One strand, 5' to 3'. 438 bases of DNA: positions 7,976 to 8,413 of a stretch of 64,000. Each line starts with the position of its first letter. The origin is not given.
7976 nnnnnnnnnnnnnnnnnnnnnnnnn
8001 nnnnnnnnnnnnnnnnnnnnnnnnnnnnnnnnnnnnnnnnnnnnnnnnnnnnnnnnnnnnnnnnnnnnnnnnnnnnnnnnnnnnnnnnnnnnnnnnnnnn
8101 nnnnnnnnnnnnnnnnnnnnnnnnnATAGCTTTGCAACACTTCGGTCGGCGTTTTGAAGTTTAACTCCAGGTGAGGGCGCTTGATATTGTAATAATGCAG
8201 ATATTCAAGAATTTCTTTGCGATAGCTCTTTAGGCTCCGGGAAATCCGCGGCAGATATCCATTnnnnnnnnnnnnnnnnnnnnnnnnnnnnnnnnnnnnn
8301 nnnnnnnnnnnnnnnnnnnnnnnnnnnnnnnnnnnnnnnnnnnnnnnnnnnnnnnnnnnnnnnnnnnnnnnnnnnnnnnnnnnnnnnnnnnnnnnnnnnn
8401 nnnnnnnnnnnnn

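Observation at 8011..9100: GC-rich lipoprotein islet adjacent to a decayed DDE transposase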

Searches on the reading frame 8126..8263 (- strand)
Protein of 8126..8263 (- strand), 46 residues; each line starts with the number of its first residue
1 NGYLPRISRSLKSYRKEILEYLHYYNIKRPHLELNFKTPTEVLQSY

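Call 8: search_protein_families(library=pfam, proteins=[window:8126-8263:-], max_evalue=10)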
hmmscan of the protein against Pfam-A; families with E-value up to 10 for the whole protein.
seq(46 aa): 2 families
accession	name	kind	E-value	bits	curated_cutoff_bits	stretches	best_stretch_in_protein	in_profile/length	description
PF13683.12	rve_3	-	1.2e-05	25.4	26.5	1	8-39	36-67/67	Integrase core domain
PF13333.12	rve_2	-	6.4e-05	23.5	22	1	10-41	19-50/56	Integrase core domain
